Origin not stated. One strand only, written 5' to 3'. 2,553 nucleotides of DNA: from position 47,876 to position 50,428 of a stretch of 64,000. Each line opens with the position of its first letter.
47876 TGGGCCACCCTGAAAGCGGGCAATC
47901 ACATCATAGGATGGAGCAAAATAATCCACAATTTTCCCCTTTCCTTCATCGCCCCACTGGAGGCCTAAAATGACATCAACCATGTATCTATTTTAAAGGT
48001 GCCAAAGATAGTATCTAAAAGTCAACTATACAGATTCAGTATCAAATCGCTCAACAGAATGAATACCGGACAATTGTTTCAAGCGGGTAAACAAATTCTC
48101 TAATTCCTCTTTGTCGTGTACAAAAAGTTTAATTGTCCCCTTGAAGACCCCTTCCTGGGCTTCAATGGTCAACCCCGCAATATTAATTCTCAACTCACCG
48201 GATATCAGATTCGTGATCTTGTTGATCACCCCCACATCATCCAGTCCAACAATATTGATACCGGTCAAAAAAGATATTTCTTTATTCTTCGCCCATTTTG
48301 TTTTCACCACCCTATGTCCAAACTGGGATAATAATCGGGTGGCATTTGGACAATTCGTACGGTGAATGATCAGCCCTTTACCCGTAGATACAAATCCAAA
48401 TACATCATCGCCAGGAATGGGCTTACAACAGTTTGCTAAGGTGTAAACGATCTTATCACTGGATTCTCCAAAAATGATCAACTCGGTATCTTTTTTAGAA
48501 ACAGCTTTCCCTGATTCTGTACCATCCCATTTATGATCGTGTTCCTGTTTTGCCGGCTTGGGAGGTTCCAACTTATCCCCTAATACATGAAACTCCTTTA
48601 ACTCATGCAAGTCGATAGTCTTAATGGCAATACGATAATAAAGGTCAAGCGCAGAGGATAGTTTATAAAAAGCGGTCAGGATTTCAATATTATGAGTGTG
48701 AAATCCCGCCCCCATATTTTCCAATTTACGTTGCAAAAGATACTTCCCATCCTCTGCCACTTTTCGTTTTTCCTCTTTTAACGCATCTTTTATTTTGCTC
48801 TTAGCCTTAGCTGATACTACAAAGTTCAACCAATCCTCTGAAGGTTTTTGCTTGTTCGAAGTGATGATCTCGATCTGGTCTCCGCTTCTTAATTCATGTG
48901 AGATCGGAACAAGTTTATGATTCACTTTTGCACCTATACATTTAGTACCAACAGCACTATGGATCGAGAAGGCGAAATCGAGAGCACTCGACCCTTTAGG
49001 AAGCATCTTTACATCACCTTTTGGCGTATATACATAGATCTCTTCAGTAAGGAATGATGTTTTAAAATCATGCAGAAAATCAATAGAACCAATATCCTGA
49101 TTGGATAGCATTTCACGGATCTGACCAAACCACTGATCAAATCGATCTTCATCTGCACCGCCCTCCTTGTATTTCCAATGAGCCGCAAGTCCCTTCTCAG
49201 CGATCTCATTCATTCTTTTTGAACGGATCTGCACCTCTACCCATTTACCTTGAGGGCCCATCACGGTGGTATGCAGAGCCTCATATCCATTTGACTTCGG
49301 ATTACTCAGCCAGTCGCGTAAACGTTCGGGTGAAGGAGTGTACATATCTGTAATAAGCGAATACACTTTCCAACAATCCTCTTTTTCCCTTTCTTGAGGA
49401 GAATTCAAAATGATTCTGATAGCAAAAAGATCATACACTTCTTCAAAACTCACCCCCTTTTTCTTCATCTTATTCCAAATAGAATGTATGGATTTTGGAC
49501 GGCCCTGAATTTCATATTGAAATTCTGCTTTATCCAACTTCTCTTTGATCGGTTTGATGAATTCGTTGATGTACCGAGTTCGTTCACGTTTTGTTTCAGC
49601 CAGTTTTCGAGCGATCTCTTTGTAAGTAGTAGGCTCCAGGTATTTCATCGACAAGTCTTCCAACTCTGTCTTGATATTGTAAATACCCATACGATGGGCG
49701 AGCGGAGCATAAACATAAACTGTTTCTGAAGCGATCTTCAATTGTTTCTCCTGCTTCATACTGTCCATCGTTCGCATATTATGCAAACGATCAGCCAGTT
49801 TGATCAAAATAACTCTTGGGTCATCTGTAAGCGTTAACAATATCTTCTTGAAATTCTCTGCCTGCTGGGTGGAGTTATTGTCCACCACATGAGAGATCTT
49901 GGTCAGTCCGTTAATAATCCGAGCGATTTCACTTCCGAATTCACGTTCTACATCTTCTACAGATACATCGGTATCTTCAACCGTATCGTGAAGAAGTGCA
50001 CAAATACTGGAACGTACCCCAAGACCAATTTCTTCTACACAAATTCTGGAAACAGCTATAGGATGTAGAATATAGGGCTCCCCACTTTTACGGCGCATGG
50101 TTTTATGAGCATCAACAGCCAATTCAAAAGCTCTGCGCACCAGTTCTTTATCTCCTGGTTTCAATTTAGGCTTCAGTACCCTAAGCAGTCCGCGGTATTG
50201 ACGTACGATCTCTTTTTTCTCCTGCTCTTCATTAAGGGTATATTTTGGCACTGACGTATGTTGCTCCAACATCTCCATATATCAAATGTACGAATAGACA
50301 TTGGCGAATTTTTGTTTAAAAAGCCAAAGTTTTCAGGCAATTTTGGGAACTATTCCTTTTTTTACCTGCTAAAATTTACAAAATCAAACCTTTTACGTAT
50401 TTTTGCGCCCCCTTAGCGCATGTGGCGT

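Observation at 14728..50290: Recurrent [-7 box]-N4-ATG architecture: a set of probable leaderless mRNAs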

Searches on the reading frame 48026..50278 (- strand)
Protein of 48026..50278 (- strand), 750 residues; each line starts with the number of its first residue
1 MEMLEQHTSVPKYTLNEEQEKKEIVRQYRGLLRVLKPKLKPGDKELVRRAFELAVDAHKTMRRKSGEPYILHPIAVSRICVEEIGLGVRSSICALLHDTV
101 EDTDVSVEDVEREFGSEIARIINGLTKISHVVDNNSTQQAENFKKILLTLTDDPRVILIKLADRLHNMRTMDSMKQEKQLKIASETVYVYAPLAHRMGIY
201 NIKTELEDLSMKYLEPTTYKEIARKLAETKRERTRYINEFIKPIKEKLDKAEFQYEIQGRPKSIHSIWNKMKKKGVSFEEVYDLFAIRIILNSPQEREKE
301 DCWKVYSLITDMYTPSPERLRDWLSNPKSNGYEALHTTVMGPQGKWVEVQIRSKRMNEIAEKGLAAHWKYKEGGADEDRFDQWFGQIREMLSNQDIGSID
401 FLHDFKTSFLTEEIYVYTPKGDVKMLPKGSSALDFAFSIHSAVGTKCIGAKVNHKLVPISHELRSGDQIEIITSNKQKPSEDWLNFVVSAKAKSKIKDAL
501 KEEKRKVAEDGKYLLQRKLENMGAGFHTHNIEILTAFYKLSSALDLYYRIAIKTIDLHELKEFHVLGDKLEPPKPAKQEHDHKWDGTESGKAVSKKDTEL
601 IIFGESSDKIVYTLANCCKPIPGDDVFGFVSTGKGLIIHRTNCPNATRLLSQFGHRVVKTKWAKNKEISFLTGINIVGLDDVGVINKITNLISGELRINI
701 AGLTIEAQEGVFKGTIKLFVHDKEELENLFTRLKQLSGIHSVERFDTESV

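Call 18: search_protein_families(library=pfam, proteins=[window:48026-50278:-])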
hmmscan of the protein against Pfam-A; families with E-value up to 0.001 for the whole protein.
window:48026-50278:- (750 aa): 6 families
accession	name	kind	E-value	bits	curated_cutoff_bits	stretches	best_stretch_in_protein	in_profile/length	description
PF13328.12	HD_4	-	2.2e-41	141.6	27.2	1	50-199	1-155/156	HD domain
PF04607.23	RelA_SpoT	-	1.1e-38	132.4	27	1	259-374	1-112/113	Region found in RelA / SpoT proteins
PF02824.27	TGS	-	1.2e-21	76.9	22.2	1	414-473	1-60/60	TGS domain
PF13291.12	ACT_4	-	3.7e-15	56.8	27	1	669-744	4-80/80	ACT domain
PF01966.28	HD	-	1.1e-05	26.1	22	1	72-168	4-116/116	HD domain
PF19296.4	RelA_AH_RIS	-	8.3e-05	23.2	23.8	1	485-644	2-173/185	RelA/SpoT, AH and RIS domains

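Call 41: find_related_loci(query=window:48026-50278:-, collection=metagenome_contigs, flank=10000)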
Query window:48026-50278:- (750 aa) in metagenome_contigs; peptide patterns used: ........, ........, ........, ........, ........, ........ (x = any residue, [..] = any of these).
600 stretches matched a pattern (row limit reached: there are more); 546 encode a relative of the query (tblastn E <= 1e-3); the best 80 are kept; 80 distinct loci.
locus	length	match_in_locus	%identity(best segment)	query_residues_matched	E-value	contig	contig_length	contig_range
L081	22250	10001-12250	100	1-750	0e+0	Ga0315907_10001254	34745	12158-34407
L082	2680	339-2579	86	1-750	0e+0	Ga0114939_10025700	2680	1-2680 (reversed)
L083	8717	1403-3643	85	1-748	0e+0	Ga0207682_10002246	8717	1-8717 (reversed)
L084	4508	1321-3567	86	1-750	0e+0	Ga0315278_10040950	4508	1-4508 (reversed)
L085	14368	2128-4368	85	1-750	0e+0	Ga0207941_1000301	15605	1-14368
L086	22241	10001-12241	82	1-748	0e+0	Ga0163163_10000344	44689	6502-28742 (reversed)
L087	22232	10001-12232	82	4-748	0e+0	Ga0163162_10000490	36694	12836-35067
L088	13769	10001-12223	80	4-749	0e+0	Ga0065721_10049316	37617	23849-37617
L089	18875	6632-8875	80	3-750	0e+0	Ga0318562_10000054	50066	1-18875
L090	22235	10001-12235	80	4-750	0e+0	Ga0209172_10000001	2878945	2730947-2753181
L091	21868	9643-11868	80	9-750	0e+0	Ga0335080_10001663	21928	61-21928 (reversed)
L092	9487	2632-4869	80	4-750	0e+0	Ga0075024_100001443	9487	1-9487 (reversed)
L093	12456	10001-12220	79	4-748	0e+0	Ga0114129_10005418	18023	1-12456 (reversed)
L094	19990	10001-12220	80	8-750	0e+0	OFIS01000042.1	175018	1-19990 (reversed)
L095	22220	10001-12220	80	8-750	0e+0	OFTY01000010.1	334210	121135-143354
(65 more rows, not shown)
